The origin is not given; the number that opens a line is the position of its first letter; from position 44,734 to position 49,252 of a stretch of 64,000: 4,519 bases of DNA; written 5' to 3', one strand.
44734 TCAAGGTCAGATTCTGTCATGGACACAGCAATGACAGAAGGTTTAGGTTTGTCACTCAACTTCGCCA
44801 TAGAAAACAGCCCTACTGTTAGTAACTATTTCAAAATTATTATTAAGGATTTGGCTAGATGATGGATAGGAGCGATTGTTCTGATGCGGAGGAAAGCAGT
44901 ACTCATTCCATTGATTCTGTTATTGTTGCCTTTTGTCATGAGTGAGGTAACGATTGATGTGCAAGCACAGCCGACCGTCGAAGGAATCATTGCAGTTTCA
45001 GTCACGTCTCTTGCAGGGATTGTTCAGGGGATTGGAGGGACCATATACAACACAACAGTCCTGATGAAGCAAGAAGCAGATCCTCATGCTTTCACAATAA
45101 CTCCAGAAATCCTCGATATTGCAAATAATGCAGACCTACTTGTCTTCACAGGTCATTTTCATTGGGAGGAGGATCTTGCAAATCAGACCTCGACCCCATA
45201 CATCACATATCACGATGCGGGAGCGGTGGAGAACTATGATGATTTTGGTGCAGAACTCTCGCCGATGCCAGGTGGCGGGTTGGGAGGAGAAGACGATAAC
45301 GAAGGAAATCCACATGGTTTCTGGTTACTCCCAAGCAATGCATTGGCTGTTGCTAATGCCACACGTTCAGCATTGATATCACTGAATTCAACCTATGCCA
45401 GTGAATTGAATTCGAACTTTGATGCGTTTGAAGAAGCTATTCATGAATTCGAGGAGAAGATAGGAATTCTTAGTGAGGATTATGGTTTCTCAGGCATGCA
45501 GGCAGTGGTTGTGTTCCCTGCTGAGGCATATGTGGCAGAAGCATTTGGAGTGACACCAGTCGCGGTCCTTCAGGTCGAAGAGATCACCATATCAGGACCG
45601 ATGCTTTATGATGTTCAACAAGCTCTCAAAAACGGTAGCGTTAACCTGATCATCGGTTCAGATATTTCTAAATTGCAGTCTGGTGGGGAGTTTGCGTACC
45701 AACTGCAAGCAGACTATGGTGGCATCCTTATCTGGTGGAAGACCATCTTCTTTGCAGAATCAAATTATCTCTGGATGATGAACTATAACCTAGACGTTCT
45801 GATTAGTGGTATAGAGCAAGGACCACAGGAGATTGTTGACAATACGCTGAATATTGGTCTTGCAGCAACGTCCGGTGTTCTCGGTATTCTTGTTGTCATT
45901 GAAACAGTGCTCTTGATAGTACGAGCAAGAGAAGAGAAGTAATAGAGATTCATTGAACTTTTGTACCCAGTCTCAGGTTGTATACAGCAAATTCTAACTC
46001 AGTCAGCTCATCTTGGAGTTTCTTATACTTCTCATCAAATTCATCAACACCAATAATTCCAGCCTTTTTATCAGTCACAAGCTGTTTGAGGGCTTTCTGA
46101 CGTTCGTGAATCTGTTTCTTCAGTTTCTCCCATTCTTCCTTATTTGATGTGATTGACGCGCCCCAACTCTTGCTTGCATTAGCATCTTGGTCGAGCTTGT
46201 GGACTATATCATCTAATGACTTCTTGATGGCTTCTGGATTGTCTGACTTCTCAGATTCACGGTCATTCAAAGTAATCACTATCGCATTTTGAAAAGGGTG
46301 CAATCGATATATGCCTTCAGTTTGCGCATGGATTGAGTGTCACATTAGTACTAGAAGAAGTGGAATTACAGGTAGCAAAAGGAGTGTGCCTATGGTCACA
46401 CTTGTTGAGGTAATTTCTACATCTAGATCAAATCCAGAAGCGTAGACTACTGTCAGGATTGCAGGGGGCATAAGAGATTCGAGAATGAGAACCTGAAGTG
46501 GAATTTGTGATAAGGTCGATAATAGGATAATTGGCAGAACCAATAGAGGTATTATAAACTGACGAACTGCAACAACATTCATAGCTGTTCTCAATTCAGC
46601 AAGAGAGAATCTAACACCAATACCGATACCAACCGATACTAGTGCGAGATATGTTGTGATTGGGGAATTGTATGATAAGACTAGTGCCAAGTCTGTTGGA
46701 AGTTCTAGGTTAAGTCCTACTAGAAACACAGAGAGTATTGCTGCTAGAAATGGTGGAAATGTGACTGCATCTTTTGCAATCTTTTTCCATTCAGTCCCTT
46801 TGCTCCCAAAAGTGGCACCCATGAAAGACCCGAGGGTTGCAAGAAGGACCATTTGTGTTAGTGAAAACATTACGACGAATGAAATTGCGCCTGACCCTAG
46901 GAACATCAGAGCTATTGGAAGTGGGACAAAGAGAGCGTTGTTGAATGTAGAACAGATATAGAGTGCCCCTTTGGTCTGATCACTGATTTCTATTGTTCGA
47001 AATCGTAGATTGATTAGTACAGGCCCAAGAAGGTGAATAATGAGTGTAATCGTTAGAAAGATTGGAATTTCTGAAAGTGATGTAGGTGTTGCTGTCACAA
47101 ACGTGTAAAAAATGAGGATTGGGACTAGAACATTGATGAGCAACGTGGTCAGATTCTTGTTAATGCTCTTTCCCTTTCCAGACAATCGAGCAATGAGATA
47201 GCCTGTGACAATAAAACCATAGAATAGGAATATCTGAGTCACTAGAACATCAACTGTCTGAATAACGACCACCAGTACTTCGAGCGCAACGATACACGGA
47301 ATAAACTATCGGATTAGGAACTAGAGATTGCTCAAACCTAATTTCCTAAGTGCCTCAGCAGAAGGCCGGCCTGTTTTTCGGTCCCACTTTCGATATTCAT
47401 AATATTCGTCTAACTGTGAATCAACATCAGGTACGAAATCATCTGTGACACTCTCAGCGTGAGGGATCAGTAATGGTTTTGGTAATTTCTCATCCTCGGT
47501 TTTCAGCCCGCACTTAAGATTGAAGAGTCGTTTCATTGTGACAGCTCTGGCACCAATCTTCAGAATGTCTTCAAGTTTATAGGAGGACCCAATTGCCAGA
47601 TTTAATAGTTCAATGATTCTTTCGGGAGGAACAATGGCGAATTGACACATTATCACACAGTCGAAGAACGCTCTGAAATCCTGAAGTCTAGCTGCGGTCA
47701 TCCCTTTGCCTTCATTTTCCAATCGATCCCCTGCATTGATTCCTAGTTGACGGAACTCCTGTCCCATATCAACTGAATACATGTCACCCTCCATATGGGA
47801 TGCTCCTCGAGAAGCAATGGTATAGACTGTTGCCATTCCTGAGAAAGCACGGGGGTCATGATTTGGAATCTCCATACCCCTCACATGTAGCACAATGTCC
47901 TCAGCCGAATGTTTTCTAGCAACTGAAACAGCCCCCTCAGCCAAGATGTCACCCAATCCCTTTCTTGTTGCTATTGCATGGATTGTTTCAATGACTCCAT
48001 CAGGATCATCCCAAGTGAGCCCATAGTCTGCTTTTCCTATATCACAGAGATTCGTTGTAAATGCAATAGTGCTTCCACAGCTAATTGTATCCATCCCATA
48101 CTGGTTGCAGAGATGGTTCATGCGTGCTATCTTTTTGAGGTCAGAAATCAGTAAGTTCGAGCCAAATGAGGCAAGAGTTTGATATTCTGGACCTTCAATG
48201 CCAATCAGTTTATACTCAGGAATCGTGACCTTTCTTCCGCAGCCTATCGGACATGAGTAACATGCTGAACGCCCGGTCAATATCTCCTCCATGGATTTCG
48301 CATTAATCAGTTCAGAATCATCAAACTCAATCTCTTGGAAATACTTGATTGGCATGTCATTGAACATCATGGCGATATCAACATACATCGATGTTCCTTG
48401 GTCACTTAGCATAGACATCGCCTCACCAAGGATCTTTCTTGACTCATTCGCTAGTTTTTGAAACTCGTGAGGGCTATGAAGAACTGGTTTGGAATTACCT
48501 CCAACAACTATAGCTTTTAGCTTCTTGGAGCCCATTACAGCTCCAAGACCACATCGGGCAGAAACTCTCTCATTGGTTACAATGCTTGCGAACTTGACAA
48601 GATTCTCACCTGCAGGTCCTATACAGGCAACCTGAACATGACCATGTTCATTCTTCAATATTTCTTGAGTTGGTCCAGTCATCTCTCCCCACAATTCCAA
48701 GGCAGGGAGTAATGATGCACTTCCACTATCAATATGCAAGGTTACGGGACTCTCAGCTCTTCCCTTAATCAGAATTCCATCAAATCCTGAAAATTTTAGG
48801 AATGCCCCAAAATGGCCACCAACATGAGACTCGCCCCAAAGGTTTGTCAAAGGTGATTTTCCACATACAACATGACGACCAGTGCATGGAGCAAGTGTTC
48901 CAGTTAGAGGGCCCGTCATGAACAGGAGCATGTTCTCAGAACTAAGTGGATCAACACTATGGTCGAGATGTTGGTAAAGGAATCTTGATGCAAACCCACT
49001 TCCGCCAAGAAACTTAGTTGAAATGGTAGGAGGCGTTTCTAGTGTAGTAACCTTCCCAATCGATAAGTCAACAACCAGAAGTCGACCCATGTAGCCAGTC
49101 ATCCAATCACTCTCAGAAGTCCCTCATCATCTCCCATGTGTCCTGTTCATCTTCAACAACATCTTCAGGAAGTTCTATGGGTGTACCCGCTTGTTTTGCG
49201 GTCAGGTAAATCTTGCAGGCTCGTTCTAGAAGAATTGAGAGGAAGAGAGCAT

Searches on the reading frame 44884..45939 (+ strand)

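Call 86: search_protein_families(library=pfam, proteins=[window:44884-45939:+], max_evalue=0.0001)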
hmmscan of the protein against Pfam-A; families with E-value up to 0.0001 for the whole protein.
window:44884-45939:+ (352 aa): 1 family
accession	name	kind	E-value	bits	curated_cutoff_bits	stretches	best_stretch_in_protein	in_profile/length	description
PF01297.22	ZnuA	-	6.6e-24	85.2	29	1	36-307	1-261/263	Zinc-uptake complex component A periplasmic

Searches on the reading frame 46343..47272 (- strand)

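Call 86: search_protein_families(library=pfam, proteins=[window:46343-47272:-], max_evalue=0.0001)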
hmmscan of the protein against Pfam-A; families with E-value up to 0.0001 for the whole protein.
window:46343-47272:- (310 aa): 1 family
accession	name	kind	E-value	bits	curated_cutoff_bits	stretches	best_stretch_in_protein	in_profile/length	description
PF03547.23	Mem_trans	-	2.1e-16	59.9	25.7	1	20-306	12-342/343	Membrane transport protein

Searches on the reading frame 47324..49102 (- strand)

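Call 86: search_protein_families(library=pfam, proteins=[window:47324-49102:-], max_evalue=0.0001)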
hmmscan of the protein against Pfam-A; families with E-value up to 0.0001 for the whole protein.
window:47324-49102:- (593 aa): 2 families
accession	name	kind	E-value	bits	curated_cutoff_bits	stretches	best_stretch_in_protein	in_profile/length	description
PF01314.23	AFOR_C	-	1.9e-105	353.6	27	1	229-590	17-385/385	Aldehyde ferredoxin oxidoreductase, domains 2 & 3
PF02730.20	AFOR_N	-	3.2e-73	246.2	29.8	1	6-202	1-198/199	Aldehyde ferredoxin oxidoreductase, N-terminal domain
